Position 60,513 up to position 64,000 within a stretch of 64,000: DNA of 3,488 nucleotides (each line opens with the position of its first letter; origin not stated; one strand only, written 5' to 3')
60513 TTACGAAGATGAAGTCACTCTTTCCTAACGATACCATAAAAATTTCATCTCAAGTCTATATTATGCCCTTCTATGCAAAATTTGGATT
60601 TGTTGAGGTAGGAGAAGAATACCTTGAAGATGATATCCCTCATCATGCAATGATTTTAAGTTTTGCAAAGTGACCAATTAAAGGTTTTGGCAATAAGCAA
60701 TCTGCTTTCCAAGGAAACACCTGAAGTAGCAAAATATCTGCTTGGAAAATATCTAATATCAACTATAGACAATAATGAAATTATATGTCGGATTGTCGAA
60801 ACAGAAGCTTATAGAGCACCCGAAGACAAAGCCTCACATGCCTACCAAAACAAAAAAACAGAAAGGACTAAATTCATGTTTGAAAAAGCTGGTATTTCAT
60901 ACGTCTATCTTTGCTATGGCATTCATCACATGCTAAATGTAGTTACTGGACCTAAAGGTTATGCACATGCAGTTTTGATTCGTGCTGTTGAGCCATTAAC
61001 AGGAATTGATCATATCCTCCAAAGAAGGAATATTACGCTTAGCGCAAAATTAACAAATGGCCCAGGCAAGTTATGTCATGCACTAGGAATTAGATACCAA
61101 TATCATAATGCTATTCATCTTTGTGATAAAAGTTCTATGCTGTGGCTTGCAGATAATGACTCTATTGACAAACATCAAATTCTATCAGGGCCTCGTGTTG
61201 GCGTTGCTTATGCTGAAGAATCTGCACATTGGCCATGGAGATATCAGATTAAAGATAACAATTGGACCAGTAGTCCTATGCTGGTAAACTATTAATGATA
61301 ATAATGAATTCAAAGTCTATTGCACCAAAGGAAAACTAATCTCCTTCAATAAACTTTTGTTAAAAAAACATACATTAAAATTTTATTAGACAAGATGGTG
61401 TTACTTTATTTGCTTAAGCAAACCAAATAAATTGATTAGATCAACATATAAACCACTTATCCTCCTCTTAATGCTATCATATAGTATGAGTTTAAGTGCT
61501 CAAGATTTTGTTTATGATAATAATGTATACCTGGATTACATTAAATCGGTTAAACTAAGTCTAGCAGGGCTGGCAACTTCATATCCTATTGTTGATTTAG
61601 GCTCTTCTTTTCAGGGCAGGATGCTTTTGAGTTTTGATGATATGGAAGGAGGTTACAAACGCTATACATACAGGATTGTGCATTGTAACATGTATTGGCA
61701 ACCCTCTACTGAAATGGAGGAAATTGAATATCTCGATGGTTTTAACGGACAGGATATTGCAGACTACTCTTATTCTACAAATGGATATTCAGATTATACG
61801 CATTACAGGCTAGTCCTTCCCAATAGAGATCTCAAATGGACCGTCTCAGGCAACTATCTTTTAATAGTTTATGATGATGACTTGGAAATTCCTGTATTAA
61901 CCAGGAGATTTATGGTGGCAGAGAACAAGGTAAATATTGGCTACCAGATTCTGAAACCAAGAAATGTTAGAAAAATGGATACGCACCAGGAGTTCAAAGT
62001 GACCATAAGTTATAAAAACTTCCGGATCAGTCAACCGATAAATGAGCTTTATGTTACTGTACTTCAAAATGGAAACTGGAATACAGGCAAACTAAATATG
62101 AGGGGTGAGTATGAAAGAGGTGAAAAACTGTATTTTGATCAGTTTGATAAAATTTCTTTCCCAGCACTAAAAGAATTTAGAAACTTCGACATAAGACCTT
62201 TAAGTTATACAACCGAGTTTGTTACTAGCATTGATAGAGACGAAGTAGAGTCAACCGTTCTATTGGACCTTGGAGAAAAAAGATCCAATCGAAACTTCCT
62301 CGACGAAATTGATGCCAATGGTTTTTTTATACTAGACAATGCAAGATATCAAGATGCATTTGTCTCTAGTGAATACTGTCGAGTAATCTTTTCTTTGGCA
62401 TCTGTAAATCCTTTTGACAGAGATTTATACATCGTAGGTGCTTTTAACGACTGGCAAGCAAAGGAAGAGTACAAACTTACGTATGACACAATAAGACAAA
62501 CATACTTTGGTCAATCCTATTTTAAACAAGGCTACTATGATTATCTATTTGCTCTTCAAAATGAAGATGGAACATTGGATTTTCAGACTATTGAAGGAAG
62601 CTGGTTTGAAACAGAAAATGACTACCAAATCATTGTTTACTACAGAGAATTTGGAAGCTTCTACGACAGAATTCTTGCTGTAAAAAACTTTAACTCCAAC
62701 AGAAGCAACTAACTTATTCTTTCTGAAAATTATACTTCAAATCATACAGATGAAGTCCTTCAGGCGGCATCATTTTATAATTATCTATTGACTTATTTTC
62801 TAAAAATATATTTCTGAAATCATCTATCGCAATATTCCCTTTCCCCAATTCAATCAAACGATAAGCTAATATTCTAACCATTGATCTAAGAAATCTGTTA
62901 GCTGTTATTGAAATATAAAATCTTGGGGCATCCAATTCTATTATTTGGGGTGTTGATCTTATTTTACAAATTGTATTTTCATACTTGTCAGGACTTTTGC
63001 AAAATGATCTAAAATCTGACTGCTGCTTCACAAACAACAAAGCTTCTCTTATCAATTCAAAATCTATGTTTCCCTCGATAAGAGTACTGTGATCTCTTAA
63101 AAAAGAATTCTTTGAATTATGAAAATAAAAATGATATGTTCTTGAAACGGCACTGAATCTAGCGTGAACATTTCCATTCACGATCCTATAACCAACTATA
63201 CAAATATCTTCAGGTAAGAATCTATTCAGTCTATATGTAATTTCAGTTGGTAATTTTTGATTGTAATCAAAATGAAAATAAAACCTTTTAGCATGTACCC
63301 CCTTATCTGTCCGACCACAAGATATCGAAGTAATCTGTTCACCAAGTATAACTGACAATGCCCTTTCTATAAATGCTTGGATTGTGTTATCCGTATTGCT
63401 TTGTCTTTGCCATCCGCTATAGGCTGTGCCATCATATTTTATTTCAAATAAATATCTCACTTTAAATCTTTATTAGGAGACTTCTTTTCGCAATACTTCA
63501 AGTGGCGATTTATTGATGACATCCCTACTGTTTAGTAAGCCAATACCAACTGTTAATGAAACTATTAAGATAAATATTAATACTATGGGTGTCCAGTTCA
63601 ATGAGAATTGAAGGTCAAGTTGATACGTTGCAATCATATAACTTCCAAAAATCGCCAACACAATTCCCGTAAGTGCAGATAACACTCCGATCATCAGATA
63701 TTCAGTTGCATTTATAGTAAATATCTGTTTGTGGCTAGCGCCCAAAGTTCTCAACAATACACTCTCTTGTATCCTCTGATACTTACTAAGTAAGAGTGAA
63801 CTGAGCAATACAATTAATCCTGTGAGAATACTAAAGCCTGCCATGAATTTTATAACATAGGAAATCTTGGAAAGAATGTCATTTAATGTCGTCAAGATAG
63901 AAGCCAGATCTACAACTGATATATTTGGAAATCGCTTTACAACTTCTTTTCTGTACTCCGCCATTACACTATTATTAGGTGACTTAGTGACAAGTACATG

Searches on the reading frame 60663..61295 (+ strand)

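Call 17: search_protein_families(library=pfam, proteins=[window:60663-61295:+])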
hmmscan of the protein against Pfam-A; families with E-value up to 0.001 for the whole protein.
window:60663-61295:+ (210 aa): 1 family
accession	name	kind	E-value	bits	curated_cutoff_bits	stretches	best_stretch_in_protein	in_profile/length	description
PF02245.21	Pur_DNA_glyco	-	1.5e-64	217.1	27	1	16-199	4-180/181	Methylpurine-DNA glycosylase (MPG)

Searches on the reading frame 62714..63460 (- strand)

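Call 17: search_protein_families(library=pfam, proteins=[window:62714-63460:-])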
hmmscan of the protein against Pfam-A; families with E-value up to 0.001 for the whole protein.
window:62714-63460:- (248 aa): 1 family
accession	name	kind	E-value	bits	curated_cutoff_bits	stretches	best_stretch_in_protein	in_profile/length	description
PF01416.25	PseudoU_synth_1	-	3e-23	82.8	23.3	2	148-244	9-108/108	tRNA pseudouridine synthase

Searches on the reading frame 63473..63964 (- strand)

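Call 49: search_protein_families(library=pfam, proteins=[window:63473-63964:-], max_evalue=0.01)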
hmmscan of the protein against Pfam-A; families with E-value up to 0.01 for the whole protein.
window:63473-63964:- (163 aa): 1 family
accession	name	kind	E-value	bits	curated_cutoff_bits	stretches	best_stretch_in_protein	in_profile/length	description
PF02687.27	FtsX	-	1.4e-17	64.2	25.5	1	40-154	2-120/120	FtsX-like permease C-terminal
